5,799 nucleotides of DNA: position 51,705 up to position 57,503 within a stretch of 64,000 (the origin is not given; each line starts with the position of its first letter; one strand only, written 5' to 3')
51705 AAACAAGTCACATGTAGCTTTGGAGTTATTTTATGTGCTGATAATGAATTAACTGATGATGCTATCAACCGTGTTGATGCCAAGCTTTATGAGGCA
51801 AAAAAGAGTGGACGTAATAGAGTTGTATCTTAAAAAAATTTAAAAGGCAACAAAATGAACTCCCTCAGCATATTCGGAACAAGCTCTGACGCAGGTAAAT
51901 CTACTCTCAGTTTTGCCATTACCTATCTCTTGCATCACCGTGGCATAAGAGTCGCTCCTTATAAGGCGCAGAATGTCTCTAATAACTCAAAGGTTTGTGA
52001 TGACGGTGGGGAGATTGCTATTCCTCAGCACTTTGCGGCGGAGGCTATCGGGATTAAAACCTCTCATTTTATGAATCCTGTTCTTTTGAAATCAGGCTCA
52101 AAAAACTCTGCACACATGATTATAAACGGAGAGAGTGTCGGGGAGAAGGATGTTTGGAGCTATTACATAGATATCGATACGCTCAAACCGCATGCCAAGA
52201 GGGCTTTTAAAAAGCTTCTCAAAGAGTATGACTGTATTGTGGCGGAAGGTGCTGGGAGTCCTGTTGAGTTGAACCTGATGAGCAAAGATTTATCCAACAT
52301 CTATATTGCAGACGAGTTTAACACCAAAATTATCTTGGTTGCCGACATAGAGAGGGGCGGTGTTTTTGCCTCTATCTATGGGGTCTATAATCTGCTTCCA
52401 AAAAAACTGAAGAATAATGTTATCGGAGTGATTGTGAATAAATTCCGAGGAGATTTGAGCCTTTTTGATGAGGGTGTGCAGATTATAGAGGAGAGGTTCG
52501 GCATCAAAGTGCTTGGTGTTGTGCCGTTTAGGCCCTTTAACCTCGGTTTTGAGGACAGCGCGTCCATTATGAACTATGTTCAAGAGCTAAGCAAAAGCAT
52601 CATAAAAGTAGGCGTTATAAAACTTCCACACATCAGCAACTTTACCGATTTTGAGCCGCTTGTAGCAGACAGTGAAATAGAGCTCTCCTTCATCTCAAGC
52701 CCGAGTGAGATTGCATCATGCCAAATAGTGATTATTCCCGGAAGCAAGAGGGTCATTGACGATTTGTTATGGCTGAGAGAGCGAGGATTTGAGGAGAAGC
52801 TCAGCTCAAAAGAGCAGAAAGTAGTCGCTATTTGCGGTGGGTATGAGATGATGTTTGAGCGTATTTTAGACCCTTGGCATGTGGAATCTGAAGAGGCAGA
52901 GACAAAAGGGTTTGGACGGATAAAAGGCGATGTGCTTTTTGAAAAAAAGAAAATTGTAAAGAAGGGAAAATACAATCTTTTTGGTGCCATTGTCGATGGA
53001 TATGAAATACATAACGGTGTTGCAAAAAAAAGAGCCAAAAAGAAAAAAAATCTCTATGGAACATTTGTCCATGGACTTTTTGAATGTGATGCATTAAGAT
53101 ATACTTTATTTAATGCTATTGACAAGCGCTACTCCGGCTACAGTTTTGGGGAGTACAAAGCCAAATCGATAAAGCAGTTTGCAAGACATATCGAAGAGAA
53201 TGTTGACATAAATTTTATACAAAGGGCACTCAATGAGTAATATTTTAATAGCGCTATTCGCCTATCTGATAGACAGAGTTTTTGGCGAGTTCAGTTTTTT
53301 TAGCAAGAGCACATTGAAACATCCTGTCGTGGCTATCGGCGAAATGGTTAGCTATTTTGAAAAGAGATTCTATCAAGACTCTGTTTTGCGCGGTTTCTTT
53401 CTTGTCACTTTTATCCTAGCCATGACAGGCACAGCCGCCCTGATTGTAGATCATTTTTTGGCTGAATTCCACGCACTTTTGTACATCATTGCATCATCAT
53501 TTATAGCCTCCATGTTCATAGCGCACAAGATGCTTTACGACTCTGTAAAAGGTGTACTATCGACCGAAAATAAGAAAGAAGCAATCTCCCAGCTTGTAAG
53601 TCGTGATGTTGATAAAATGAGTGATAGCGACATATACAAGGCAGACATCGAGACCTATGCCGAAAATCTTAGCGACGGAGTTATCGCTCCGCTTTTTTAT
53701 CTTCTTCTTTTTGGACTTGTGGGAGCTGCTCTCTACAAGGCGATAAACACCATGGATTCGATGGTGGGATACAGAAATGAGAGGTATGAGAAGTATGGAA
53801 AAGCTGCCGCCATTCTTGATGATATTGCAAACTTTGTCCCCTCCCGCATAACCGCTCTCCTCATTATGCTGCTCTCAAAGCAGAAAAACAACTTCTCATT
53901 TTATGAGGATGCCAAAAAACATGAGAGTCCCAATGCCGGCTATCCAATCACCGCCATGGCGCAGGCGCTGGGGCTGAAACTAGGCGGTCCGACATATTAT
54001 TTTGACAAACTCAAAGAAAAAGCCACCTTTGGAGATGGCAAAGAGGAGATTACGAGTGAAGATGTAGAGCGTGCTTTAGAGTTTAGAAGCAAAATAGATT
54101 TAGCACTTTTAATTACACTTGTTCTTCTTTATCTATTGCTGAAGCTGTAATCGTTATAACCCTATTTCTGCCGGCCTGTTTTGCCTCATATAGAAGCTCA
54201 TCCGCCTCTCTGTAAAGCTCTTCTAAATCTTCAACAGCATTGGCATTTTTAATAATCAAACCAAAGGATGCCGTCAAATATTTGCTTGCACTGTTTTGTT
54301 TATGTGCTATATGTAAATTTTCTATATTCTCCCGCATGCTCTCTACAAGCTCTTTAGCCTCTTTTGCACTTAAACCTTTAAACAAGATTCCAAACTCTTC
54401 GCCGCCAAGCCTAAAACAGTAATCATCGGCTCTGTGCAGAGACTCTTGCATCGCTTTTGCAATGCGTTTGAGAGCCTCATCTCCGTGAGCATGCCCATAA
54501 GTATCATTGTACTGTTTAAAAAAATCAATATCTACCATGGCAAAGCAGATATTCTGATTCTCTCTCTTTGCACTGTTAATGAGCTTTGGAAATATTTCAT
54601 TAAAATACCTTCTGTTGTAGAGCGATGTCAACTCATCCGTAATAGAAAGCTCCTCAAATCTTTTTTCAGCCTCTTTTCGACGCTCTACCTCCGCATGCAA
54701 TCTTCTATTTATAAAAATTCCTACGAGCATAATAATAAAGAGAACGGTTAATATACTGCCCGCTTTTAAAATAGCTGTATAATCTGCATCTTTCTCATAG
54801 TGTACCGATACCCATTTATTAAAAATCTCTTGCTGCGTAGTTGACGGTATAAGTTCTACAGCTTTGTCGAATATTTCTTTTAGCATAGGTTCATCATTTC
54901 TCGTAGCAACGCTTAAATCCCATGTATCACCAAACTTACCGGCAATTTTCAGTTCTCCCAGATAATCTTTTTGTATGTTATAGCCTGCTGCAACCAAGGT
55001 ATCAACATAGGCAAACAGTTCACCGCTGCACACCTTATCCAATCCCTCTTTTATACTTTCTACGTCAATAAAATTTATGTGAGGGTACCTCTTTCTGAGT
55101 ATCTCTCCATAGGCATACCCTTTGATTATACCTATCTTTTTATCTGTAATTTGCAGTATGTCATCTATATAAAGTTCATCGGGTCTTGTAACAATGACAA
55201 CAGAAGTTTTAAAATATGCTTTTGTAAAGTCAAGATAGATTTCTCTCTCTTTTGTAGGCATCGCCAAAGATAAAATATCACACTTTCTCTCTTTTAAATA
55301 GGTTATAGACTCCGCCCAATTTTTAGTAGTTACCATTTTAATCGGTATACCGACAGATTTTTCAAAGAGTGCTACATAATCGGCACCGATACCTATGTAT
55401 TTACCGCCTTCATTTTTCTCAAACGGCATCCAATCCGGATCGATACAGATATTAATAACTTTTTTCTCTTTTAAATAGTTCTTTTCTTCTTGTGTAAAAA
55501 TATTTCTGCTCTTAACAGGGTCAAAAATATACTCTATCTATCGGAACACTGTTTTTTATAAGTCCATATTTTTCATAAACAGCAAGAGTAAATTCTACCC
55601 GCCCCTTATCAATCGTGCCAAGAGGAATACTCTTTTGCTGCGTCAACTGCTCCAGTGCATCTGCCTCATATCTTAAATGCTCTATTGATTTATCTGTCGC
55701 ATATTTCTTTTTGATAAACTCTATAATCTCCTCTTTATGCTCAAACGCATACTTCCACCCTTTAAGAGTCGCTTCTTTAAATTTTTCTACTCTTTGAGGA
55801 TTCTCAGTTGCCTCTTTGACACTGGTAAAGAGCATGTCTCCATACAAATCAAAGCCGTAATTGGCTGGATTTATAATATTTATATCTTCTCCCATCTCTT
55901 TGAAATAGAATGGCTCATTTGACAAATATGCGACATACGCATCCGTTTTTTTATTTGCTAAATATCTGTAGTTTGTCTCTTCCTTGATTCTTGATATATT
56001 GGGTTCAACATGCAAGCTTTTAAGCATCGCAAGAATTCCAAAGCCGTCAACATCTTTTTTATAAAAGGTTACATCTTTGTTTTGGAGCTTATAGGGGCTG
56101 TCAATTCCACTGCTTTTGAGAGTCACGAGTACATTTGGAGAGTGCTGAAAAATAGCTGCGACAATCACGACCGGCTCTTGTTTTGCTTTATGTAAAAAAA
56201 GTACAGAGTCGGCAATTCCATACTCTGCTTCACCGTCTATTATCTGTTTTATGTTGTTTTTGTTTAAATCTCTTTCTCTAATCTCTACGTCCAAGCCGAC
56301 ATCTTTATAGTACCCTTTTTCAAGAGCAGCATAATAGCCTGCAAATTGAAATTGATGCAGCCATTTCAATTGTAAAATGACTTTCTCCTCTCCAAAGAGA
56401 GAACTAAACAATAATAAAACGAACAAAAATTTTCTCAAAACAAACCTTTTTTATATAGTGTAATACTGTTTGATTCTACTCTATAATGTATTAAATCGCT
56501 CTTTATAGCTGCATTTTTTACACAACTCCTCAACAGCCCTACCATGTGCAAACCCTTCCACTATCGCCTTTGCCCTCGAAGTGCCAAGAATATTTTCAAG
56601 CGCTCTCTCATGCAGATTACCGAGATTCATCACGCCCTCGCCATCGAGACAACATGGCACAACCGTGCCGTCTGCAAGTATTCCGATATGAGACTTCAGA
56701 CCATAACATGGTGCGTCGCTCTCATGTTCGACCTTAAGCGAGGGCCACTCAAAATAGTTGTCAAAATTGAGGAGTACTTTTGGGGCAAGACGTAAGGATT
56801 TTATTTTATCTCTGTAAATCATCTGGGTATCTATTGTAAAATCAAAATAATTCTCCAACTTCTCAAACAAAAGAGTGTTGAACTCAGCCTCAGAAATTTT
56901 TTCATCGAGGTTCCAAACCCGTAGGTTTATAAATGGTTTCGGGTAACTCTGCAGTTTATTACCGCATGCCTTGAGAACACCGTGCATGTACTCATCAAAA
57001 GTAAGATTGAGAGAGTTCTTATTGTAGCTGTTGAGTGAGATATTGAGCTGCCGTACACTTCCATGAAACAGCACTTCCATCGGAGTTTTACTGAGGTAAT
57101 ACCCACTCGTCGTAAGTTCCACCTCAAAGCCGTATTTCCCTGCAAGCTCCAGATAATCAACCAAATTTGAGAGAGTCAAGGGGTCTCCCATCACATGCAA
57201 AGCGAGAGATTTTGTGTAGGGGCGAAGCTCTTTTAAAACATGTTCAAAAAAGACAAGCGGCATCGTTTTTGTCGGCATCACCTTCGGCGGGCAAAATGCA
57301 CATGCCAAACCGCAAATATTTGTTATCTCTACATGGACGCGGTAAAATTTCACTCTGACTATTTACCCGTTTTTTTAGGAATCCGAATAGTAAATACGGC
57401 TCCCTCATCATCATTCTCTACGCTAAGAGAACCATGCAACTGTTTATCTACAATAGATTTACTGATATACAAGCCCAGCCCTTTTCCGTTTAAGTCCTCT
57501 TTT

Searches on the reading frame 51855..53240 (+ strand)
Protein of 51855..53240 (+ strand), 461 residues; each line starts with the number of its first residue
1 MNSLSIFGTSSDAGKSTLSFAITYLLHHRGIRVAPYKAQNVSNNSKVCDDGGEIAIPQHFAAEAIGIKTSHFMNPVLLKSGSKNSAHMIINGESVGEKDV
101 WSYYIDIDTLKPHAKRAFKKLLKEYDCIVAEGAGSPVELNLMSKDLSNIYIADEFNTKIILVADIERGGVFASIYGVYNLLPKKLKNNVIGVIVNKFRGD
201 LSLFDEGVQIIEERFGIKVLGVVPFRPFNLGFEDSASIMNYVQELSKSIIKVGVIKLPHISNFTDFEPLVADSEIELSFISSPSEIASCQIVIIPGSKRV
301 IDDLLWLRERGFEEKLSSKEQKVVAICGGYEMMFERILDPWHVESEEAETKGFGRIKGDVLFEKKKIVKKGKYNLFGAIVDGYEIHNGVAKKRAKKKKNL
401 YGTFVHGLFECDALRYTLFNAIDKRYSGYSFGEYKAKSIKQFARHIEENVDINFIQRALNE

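Call 24: search_protein_families(library=pfam, proteins=[window:51855-53240:+], max_evalue=0.001)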
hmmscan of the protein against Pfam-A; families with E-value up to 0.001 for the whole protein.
window:51855-53240:+ (461 aa): 3 families
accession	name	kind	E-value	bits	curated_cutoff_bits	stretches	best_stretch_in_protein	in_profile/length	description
PF07685.20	GATase_3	-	7.6e-35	120.7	27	1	251-398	1-157/196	CobB/CobQ-like glutamine amidotransferase domain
PF01656.29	CbiA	-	4.9e-20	72.2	25.4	1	5-226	2-112/125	CobQ/CobB/MinD/ParA nucleotide binding domain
PF13500.12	AAA_26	-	8.5e-18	65.4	27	1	4-227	3-192/198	AAA domain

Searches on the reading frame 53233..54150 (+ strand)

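Call 24: search_protein_families(library=pfam, proteins=[window:53233-54150:+], max_evalue=0.001)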
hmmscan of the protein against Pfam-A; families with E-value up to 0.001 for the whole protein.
window:53233-54150:+ (305 aa): 1 family
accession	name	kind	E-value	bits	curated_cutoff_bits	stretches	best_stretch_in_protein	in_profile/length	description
PF03186.18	CobD_Cbib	-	2.2e-87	293.3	34.4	1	8-283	2-280/282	CobD/Cbib protein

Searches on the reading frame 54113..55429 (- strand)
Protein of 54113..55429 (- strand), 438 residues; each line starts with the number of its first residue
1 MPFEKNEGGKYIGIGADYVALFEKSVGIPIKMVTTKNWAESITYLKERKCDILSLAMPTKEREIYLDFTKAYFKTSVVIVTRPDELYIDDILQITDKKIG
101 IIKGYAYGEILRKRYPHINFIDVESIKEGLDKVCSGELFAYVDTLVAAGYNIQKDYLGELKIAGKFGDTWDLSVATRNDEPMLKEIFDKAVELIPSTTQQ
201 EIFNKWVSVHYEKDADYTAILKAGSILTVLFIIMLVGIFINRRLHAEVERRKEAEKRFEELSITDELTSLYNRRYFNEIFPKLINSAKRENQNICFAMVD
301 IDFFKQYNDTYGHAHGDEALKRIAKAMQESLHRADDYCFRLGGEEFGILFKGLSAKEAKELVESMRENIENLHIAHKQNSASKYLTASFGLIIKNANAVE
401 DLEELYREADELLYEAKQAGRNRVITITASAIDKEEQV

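Call 71: search_protein_families(library=pfam, proteins=[window:54113-55429:-], max_evalue=0.00001)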
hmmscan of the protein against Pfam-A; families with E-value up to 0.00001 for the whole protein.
window:54113-55429:- (438 aa): 2 families
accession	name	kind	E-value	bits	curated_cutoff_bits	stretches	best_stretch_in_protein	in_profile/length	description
PF00990.26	GGDEF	-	1.5e-47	161.8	23.8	1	263-423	2-161/161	Diguanylate cyclase, GGDEF domain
PF00497.25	SBP_bac_3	-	8.6e-17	61.6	26.4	1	2-207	11-130/132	Bacterial extracellular solute-binding proteins, family 3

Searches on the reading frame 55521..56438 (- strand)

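Call 71: search_protein_families(library=pfam, proteins=[window:55521-56438:-], max_evalue=0.00001)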
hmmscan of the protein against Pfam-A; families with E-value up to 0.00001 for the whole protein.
window:55521-56438:- (305 aa): 1 family
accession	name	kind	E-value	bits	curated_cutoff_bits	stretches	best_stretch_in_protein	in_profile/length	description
PF09084.16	NMT1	-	9.1e-43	147.1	20.5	1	29-237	1-215/216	NMT1/THI5 like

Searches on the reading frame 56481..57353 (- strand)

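Call 71: search_protein_families(library=pfam, proteins=[window:56481-57353:-], max_evalue=0.00001)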
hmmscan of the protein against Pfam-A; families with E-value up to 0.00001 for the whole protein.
window:56481-57353:- (290 aa): 2 families
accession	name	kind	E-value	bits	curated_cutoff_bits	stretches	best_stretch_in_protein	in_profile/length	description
PF13186.11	SPASM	-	6.5e-12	46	21.5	1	216-281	1-66/67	Iron-sulfur cluster-binding domain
PF04055.27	Radical_SAM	-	1e-10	42.5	29.5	1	8-122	1-129/166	Radical SAM superfamily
